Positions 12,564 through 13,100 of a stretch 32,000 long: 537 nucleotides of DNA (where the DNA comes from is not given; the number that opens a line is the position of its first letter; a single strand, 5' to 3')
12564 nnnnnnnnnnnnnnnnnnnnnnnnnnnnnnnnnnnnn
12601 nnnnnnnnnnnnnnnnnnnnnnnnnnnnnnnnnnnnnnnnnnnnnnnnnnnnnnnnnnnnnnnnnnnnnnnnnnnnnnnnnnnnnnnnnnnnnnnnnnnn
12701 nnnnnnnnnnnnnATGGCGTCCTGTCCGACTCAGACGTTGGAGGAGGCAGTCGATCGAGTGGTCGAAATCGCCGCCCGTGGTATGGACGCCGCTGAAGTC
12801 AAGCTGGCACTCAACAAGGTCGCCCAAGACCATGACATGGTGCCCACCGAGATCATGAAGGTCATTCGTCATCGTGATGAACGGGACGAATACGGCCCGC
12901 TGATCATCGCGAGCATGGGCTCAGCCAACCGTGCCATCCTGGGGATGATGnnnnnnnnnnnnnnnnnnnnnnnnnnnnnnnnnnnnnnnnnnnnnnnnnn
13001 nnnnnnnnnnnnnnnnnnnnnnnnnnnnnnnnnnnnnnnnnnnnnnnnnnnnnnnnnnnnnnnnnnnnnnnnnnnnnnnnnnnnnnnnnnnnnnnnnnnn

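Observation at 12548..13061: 0.5-kb high-GC two-gene cassette embedded in AT-rich native DNA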

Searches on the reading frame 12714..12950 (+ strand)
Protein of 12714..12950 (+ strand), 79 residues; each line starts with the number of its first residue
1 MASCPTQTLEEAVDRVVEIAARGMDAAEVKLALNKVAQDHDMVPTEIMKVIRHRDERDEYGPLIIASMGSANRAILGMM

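Call 9: search_protein_families(library=pfam, proteins=[window:12714-12950:+], max_evalue=0.1)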
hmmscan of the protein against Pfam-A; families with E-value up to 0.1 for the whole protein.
window:12714-12950:+ (79 aa): 0 families

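Call 10: search_protein_families(library=phrogs, proteins=[window:12714-12950:+], max_evalue=1)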
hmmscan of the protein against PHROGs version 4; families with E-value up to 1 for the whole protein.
window:12714-12950:+ (79 aa): 0 families

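Call 11: find_homologous_proteins(query=window:12714-12950:+, max_evalue=0.01)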
Query window:12714-12950:+ (79 aa): 4 proteins with E <= 0.01 among 5 candidates.
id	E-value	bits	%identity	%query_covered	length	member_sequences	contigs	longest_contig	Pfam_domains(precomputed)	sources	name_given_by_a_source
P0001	2.5e-42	159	99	100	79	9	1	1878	-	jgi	-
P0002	1.8e-36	140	89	100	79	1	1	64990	-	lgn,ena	-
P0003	4.3e-32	127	81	100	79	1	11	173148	-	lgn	-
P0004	2.7e-27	111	100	71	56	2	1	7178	-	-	-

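Call 14: find_encoding_contigs(protein=P0003, flank=10000, max_places=10)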
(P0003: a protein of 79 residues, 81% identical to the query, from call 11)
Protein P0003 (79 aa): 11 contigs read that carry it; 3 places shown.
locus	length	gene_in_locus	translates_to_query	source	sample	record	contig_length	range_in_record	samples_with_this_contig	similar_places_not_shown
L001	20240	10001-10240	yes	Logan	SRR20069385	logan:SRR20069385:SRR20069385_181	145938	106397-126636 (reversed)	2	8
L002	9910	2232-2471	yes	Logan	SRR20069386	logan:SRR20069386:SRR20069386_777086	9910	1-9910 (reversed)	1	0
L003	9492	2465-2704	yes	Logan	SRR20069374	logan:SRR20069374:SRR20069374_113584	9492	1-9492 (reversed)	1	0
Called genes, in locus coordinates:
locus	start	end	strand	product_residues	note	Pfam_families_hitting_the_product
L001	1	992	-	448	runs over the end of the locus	PF00772:DnaB, PF03796:DnaB_C, PF06745:ATPase (faint), PF13481:AAA_25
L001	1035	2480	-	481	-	PF05496:RuvB_N (weak), PF13177:DNA_pol3_delta2, PF00004:AAA, PF07728:AAA_5 (weak), PF13173:AAA_14 (weak), PF13401:AAA_22 (faint), PF22608:DNAX_ATPase_lid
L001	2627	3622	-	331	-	-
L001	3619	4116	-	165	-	-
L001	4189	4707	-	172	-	-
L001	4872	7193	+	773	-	PF25390:WD40_RLD, PF00415:RCC1, PF14200:RicinB_lectin_2, PF00652:Ricin_B_lectin, PF14200:RicinB_lectin_2, PF25390:WD40_RLD, PF13540:RCC1_2 (weak), PF00415:RCC1 (weak), +1 more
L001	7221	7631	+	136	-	-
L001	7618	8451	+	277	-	-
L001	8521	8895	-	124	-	PF16320:Ribosomal_L12_N, PF00542:Ribosomal_L12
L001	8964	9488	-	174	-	PF00466:Ribosomal_L10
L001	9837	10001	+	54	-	-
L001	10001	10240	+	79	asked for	-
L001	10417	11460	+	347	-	-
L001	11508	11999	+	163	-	PF00186:DHFR_1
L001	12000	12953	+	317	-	PF01636:APH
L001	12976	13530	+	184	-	PF01467:CTP_transf_like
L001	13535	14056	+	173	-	PF11969:DcpS_C, PF01230:HIT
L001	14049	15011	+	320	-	PF00383:dCMP_cyt_deam_1, PF14437:MafB19-deam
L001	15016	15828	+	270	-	PF00303:Thymidylat_synt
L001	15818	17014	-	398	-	PF13439:Glyco_transf_4, PF20706:GT4-conflict, PF00534:Glycos_transf_1, PF13692:Glyco_trans_1_4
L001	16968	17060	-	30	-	-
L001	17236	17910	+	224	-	-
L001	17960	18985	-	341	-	PF00687:Ribosomal_L1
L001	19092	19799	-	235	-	PF13412:HTH_24 (weak), PF00293:NUDIX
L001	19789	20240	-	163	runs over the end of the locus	PF08719:NADAR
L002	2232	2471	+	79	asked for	-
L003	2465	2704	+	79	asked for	-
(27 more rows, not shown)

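Call 15: find_encoding_contigs(protein=P0002, flank=10000, max_places=6)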
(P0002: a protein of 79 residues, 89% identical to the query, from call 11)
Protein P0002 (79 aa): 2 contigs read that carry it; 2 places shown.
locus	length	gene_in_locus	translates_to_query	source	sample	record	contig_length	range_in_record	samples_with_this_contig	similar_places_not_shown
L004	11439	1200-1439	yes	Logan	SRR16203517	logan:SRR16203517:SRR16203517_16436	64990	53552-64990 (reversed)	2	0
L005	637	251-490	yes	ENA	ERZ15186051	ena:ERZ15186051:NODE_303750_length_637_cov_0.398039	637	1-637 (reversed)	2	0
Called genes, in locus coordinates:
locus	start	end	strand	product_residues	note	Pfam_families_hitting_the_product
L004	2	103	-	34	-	?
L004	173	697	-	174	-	PF00466:Ribosomal_L10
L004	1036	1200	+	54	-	-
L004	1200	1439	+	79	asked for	-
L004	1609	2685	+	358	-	-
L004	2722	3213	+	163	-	PF00186:DHFR_1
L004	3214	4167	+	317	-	PF01636:APH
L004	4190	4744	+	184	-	PF01467:CTP_transf_like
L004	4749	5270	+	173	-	PF11969:DcpS_C, PF01230:HIT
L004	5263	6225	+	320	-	PF00383:dCMP_cyt_deam_1, PF14437:MafB19-deam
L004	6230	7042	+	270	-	PF00303:Thymidylat_synt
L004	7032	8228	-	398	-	PF13439:Glyco_transf_4, PF20706:GT4-conflict, PF00534:Glycos_transf_1, PF13692:Glyco_trans_1_4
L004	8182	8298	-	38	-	-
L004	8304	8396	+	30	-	-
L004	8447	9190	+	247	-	-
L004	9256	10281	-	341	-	PF00687:Ribosomal_L1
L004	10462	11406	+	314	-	-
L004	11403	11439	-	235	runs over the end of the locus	PF00293:NUDIX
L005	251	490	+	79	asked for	-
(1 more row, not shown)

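Call 16: find_encoding_contigs(protein=P0001, flank=10000, max_places=6)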
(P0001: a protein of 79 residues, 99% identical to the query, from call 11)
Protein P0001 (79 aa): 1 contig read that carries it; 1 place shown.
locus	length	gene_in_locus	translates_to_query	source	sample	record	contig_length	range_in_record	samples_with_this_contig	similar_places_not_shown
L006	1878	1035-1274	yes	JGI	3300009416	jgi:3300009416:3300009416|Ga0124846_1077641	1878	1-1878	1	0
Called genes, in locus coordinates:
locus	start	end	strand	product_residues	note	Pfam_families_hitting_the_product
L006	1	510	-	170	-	?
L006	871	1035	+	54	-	-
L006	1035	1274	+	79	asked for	-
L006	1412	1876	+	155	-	?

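Call 26: search_protein_families(library=ncbifam, proteins=[window:12714-12950:+, L004:1609-2682:+, L001:10417-11457:+], max_evalue=0.1)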
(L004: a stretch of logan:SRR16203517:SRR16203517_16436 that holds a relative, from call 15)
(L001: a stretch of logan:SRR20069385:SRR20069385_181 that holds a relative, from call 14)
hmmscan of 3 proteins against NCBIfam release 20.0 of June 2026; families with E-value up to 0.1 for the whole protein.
window:12714-12950:+ (79 aa): 1 family
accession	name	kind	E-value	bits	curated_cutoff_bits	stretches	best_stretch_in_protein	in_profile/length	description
NF041292.1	StbB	subfamily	0.029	13.8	200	1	8-57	108-156/233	StbB family protein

L004:1609-2682:+ (358 aa): 0 families

L001:10417-11457:+ (347 aa): 0 families

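Call 27: search_protein_families(library=padloc, proteins=[window:12714-12950:+, L004:1609-2682:+, L001:10417-11457:+], max_evalue=0.1)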
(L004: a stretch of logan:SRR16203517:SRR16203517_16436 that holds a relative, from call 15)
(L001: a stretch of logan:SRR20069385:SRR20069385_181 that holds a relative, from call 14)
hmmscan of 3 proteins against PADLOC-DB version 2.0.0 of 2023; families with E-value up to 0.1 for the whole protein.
window:12714-12950:+ (79 aa): 0 families

L004:1609-2682:+ (358 aa): 0 families

L001:10417-11457:+ (347 aa): 0 families

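Call 29: search_protein_representatives(alignment_id=A1)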
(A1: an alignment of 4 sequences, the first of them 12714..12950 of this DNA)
Query: 4 sequences, 79 profile positions. Proteins with E-value up to 0.001 (for the whole library): 1; up to 1e-10: 1; up to 1e-30: 1. The best 1 are listed.
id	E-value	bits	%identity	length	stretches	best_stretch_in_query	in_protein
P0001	8.4e-50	182.8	-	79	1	1-79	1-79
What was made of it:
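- Tried and rejected: A profile search of 1.84 billion representative proteins, which returned only the query's own cluster (call 29).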

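Call 31: find_related_loci(query=A1, collection=viral_contigs, flank=5000)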
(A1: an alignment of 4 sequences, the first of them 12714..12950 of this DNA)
Query A1 (79 aa) in viral_contigs; peptide patterns used: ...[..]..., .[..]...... (x = any residue, [..] = any of these).
71 stretches matched a pattern, but none encodes a relative of the query by tblastn (E <= 1e-3).

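Call 46: search_solved_structures(query=A1, max_evalue=10)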
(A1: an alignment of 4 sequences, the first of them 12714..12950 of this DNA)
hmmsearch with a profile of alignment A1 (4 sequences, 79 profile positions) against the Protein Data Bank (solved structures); distinct sequences matched with E-value up to 10: 2.
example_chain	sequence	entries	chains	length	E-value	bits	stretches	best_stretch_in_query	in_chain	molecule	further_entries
7mc4_A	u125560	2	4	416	0.5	13.7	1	41-76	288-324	Bilin Lyase-Isomerase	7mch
2h1o_E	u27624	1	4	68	1.1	12.6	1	5-44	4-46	Trafficking protein A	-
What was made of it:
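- The best, non-significant, PDB sequence hit of ORF2 is the antitoxin FitA at E = 1.1 (call 46).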

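Call 60: predict_structure(alignment_id=A1)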
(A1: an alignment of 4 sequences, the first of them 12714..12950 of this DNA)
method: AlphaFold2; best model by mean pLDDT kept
length: 79 residues; sequences in the alignment: 4
mean_pLDDT: 82.0   pTM: 0.67
mean pLDDT of the five models: 82.0, 77.5, 72.6, 67.7, 66.9
residues with pLDDT >= 90: 6; 70-90: 67; 50-70: 4; < 50: 2
segments of 3 or more residues with pLDDT < 50: none
pLDDT, mean of each block of 10 residues (from residue 1): 68 88 86 90 86 80 78 79
secondary structure, 60 per line:
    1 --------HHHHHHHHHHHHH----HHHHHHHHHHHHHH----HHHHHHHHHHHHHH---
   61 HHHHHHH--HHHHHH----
elements in order: H9-21 H26-39 H44-57 H61-67 H70-75
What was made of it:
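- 12714..12953 (+): ORF2, 79 aa, an orphan all-helical small protein. Its start overlaps the ORF1 stop (TGATG at 12712-12716). AlphaFold2 gives pLDDT 82 and five helices (call 60).
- The ORF2 model rests on a four-sequence alignment (call 60).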

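Call 63: fold_search(model_id=the predicted structure, library=pdb)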
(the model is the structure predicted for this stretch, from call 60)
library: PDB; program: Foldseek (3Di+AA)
matches with E <= 10: 220; with E <= 0.001: 0
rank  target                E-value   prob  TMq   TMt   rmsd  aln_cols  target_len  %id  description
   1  8bmw_A                1.7e+00  0.09  0.25  0.18  11.0        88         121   22  SsoCsm (released 2023-03-01)
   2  7bqm_MODEL_1_A        1.8e+00  0.38  0.46  0.39   5.8        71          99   15  Solution NMR structure of fold-0 Chantal; de novo designed protein with an asymmetric all-alpha topology (released 2021-04-07)
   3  3h0d_A                1.9e+00  0.23  0.43  0.25   7.6        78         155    9  Crystal structure of CtsR in complex with a 26bp DNA duplex (released 2009-06-30)
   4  7dgy                  2.1e+00  0.20  0.39  0.32   5.8        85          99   13  De novo designed protein H4C2R (released 2021-12-15)
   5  2hm8_MODEL_1_A        2.1e+00  0.20  0.39  0.26   5.1        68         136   18  Solution Structure of the C-terminal MA-3 domain of Pdcd4 (released 2007-02-20)
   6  8kc4                  2.2e+00  0.47  0.51  0.30   4.2        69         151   17  De novo design protein -NA05 (released 2024-08-07)
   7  3jui                  2.2e+00  0.35  0.50  0.27   4.6        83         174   13  Crystal Structure of the C-terminal Domain of Human Translation Initiation Factor eIF2B epsilon Subunit (released 2009-10-06)
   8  9k8g_A                2.5e+00  0.16  0.39  0.37  11.1        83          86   20  Cryo-EM structure of C3 symmetric interface of designed zinc-induced tetrahedron Cage-t32-Zn1-HEHE-35 (released 2025-10-29)
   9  5b86_A                2.5e+00  0.11  0.30  0.06  10.0        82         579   21  Crystal structure of M-Sec (released 2016-10-12)
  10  5u91_F                2.6e+00  0.16  0.37  0.12   5.8        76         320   14  Crystal structure of Tre/loxLTR complex (released 2017-07-26)
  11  8zyv_D                2.6e+00  0.03  0.19  0.09  16.6        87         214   21  Bacterial flagellar sodium-driven stator PomA5PomB2 with 100 mM NaCl (released 2025-01-01)
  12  6w53                  2.8e+00  0.15  0.32  0.08   5.5        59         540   27  Trypanosoma cruzi Malic Enzyme in complex with inhibitor (MEC070) (released 2021-04-07)
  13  2fmm_E                3.0e+00  0.35  0.55  0.41   4.3        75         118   21  Crystal Structure of EMSY-HP1 complex (released 2006-05-23)
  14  6w57                  3.0e+00  0.13  0.32  0.07   5.6        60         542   27  Trypanosoma cruzi Malic Enzyme in complex with inhibitor (MEC069) (released 2021-04-07)
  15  8zyv_C                3.0e+00  0.03  0.19  0.09  16.8        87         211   22  Bacterial flagellar sodium-driven stator PomA5PomB2 with 100 mM NaCl (released 2025-01-01)
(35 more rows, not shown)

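Call 67: fold_search(model_id=the predicted structure, library=viral)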
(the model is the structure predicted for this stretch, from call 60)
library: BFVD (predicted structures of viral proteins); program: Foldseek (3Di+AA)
matches with E <= 10: 273; with E <= 0.001: 0
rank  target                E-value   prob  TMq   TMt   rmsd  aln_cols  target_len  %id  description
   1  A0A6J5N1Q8            9.4e-01  0.16  0.30  0.19   8.5        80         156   16  Terminase [uncultured Caudovirales phage]
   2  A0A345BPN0            1.1e+00  0.21  0.32  0.21   6.1        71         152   13  (no name in the UniProt tables at hand)
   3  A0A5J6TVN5            1.2e+00  0.33  0.38  0.12   4.0        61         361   15  Uncharacterized protein [Arthrobacter phage Lymara]
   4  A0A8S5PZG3            1.5e+00  0.41  0.42  0.36   5.4        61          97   10  Myb2 [CrAss-like virus sp. ctjK323]
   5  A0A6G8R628            1.6e+00  0.44  0.47  0.10   5.8        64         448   12  Uncharacterized protein [Synechococcus phage S-N03]
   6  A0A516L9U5            1.7e+00  0.14  0.30  0.21   6.5        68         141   19  (no name in the UniProt tables at hand)
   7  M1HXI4                1.7e+00  0.14  0.34  0.09   8.7        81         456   20  (no name in the UniProt tables at hand)
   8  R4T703                1.7e+00  0.35  0.48  0.12   9.8        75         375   19  Lysine--tRNA ligase [Halogranum tailed virus 1]
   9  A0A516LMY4            1.7e+00  0.12  0.29  0.22   9.5        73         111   14  (no name in the UniProt tables at hand)
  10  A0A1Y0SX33            1.9e+00  0.15  0.35  0.37   7.6        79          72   14  Uncharacterized protein [Pseudomonas phage Skulduggery]
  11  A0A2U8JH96            1.9e+00  0.14  0.34  0.17   8.2        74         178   16  P20 protein [Arracacha virus 1]
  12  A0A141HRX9            1.9e+00  0.05  0.20  0.07  13.1        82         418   13  (no name in the UniProt tables at hand)
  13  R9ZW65                2.0e+00  0.33  0.42  0.58   3.7        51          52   12  Uncharacterized protein [Cellulophaga phage phi19:1]
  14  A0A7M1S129            2.0e+00  0.23  0.45  0.14   9.1        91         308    6  Homing endonuclease LAGLIDADG domain-containing protein [uncultured phage cr108_1]
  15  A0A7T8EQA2            2.0e+00  0.11  0.29  0.17   9.9        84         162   14  (no name in the UniProt tables at hand)
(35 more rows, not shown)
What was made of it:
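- On Type II toxin-antitoxin module: Foldseek against PDB and BFVD gives E >= 0.9 (calls 63, 67).
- Tried and rejected: Foldseek of the ORF2 model against PDB and BFVD (calls 63, 67).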

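Call 76: search_dna_similar(query=window:12714-12950:+, collection=phages, mode=protein, max_evalue=1, max_rows=10)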
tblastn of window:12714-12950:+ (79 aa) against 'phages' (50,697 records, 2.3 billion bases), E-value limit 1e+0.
No match.

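Call 78: search_dna_similar(query=window:12714-12950:+, collection=plasmids, mode=protein, max_evalue=1, max_rows=10)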
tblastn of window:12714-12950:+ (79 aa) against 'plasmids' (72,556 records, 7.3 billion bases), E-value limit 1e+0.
No match.

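Call 80: find_related_loci(query=A1, collection=metagenome_contigs, flank=3000)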
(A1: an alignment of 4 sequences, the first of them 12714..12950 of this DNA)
Query A1 (79 aa) in metagenome_contigs; peptide patterns used: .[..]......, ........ (x = any residue, [..] = any of these).
600 stretches matched a pattern (row limit reached: there are more); 1 encode a relative of the query (tblastn E <= 1e-3); 1 distinct loci.
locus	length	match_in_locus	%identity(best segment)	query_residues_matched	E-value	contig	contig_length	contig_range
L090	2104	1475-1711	100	1-79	4e-52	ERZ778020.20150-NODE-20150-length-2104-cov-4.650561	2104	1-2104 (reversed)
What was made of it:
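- Tried and rejected: A metagenome scan, which returned one identical locus (call 80).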
